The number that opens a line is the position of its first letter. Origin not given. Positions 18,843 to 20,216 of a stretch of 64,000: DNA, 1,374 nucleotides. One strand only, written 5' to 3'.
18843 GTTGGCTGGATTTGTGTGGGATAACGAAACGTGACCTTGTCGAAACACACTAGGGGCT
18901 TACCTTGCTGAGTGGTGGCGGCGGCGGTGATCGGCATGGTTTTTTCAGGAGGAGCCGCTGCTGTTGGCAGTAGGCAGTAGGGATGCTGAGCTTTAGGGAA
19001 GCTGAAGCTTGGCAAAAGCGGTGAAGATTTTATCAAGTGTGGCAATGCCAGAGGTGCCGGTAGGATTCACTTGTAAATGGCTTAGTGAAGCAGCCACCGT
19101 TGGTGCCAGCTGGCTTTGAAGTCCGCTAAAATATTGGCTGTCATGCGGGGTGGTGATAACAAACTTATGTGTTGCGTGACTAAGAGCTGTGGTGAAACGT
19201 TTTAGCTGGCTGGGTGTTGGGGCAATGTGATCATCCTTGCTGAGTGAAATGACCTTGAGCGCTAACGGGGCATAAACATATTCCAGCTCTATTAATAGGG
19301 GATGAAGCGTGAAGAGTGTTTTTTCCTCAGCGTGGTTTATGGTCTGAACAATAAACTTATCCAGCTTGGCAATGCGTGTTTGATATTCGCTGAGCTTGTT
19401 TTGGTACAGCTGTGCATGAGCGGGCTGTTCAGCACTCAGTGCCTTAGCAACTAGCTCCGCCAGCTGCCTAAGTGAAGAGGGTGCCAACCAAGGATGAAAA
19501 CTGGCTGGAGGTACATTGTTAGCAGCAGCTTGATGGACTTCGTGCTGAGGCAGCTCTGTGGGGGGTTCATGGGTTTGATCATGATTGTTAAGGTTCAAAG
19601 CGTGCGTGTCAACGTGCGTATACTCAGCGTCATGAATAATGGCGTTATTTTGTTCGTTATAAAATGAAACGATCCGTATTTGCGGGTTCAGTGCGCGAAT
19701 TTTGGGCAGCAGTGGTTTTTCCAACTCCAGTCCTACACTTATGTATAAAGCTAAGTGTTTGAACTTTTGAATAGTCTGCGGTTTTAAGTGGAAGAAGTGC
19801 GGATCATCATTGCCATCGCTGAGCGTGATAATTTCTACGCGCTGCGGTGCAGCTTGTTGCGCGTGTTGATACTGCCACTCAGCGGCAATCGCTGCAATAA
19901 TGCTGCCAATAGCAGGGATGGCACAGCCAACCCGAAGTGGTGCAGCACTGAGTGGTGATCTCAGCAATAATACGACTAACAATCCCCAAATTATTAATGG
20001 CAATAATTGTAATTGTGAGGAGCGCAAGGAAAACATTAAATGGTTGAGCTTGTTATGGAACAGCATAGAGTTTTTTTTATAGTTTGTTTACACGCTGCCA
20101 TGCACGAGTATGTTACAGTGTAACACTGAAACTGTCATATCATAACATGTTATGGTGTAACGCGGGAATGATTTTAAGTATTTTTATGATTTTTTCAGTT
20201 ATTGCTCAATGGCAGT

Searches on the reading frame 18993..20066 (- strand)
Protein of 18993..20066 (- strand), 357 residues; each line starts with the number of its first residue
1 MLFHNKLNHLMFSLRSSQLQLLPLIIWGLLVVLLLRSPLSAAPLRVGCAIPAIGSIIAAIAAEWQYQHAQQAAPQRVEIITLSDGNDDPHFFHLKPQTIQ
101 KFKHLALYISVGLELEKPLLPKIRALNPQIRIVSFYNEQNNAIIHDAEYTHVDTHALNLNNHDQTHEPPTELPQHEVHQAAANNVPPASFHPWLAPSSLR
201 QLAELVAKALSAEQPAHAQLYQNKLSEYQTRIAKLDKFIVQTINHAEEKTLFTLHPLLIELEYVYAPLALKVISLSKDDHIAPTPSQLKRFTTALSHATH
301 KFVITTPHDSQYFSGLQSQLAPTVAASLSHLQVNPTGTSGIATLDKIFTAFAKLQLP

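Call 9: search_protein_families(library=pfam, proteins=[window:18993-20066:-])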
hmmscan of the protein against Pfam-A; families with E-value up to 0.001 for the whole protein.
window:18993-20066:- (357 aa): 1 family
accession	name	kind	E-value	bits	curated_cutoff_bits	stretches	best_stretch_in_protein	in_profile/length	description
PF01297.22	ZnuA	-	3.6e-24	86.1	29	1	66-311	9-220/263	Zinc-uptake complex component A periplasmic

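Call 48: search_protein_families(library=ncbifam, proteins=[window:18993-20066:-], max_evalue=0.01)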
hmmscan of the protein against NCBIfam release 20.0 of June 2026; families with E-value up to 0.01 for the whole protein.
window:18993-20066:- (357 aa): 7 families
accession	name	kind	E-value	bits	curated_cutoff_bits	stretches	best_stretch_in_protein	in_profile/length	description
NF007091.2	PRK09545.1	equivalog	5.3e-14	52.1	268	1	82-266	52-227/318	zinc ABC transporter substrate-binding protein ZnuA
NF040870.1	AztC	equivalog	4.8e-13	49.2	350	1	71-296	14-213/277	zinc ABC transporter substrate-binding protein AztC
NF053842.1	MnTportMntCDein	equivalog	6.2e-08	32.2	400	1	73-273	23-193/281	manganese ABC transporter substrate-binding protein MntC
NF047355.1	ABC_bind_Mn_Staph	exception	0.00088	18.6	500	0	66-116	43-93/309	manganese ABC transporter substrate-binding lipoprotein MntC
TIGR03772.1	anch_rpt_subst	equivalog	0.0019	16.9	350.45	1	191-257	319-387/486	anchored repeat ABC transporter, substrate-binding protein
NF033605.1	Zn_bnd_ABC_AdcA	exception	0.0025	16.8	700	1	151-270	117-234/517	zinc ABC transporter substrate-binding lipoprotein AdcA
NF040928.1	ABC_lipo_SloC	subfamily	0.0039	16.3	525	0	191-247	134-190/304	metal ABC transporter substrate-binding lipoprotein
